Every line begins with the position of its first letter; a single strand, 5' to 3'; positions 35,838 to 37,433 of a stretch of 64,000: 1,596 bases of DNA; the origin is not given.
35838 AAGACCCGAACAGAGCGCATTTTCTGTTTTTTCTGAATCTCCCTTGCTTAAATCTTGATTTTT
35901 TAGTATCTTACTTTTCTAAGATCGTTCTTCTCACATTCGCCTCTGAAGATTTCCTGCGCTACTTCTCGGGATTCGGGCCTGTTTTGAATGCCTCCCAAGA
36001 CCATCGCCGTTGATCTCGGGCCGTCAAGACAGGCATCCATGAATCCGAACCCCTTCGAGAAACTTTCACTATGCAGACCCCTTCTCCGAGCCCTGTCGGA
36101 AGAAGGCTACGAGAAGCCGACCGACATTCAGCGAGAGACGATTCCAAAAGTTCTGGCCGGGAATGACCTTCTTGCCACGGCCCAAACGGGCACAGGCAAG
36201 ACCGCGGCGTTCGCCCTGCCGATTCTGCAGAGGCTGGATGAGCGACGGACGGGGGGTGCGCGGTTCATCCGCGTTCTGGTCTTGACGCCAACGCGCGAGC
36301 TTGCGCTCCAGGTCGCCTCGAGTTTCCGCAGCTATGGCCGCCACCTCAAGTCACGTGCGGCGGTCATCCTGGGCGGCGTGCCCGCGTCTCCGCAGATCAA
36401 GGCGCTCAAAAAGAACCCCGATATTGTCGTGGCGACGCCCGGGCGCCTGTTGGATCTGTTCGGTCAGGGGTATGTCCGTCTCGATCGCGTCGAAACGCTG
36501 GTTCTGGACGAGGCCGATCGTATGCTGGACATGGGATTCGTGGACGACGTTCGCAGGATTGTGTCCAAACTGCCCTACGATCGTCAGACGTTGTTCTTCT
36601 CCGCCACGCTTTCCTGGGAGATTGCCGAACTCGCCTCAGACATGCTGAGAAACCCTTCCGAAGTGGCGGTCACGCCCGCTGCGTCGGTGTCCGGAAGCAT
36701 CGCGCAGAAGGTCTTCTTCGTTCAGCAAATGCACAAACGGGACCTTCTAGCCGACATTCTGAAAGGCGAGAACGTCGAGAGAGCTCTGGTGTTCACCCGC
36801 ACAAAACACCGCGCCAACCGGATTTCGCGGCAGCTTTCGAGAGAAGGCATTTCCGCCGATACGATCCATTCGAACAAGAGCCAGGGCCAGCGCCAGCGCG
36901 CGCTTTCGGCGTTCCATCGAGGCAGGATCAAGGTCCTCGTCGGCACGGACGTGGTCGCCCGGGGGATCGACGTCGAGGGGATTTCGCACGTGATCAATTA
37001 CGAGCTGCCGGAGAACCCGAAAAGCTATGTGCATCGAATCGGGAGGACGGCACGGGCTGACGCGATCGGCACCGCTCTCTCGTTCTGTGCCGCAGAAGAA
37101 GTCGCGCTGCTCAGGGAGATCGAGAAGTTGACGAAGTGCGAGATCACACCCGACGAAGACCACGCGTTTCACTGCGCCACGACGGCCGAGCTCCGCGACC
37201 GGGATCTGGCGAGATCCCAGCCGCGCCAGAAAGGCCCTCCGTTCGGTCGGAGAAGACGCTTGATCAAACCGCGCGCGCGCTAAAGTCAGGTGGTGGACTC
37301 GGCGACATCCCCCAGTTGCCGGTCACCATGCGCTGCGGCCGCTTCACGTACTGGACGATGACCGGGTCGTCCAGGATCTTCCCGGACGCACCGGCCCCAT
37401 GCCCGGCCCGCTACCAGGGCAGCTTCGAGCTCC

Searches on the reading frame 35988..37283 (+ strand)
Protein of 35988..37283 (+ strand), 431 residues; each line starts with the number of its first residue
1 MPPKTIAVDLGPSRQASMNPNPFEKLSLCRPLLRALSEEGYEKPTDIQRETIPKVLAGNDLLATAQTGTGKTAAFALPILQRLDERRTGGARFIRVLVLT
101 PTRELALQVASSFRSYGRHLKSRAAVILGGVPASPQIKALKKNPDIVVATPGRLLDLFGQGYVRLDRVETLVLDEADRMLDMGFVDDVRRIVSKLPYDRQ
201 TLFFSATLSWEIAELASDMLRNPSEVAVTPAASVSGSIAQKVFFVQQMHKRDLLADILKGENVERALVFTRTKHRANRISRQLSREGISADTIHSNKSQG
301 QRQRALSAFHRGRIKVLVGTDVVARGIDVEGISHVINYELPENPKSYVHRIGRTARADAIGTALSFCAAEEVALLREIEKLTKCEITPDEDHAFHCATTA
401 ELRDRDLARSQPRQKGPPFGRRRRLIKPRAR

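Call 11: search_protein_families(library=pfam, proteins=[window:35988-37283:+])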
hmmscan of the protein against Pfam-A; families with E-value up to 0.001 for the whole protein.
window:35988-37283:+ (431 aa): 5 families
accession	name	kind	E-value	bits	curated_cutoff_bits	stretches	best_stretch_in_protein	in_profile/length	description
PF00270.35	DEAD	-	3.2e-51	173.8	26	1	45-214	1-166/167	DEAD/DEAH box helicase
PF00271.37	Helicase_C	-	1.9e-31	109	23.5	1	250-357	2-109/110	Helicase conserved C-terminal domain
PF04851.21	ResIII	-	1e-07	32.5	22.5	1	47-208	7-162/164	Type III restriction enzyme, res subunit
PF06862.17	Utp25_C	-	1.7e-05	25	32.8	1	252-349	35-135/190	Utp25, C-terminal domain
PF13401.12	AAA_22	-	0.00047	20.9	27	0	62-193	9-109/130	AAA domain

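Call 19: find_encoding_contigs(protein=window:35988-37280:+, flank=10000, max_places=10)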
Protein window:35988-37280:+ (431 aa): 2 contigs read that carry it; 1 place shown.
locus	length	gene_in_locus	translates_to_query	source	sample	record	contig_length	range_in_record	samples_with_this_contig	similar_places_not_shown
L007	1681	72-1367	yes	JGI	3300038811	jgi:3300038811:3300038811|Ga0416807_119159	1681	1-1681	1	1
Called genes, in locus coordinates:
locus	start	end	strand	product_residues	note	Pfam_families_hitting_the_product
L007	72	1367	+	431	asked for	PF00270:DEAD, PF04851:ResIII, PF06862:Utp25_C (weak), PF00271:Helicase_C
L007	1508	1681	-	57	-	?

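Call 33: list_cluster_members(proteins=[P0001, P0002, P0003, window:35988-37280:+])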
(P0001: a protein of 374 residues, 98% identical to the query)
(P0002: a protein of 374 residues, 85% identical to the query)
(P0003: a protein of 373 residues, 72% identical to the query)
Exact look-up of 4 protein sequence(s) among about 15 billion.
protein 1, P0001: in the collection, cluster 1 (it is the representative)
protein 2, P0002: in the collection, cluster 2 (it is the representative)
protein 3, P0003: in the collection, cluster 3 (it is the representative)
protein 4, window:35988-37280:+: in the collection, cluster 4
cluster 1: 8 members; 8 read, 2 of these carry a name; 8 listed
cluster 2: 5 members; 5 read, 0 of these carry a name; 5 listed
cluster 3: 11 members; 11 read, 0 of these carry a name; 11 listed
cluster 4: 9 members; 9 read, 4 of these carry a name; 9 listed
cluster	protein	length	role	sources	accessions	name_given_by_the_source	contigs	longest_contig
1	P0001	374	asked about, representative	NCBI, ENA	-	-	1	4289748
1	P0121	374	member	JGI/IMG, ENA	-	membrane dipeptidase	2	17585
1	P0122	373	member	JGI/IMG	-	membrane dipeptidase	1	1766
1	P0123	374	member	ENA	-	-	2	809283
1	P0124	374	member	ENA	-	-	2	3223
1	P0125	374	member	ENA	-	-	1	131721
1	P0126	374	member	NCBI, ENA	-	-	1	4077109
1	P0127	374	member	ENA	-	-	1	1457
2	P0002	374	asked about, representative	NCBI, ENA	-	-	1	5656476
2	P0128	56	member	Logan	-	-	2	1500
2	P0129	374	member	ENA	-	-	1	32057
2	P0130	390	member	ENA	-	-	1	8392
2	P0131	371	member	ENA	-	-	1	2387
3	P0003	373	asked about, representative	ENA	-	-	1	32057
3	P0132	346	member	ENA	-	-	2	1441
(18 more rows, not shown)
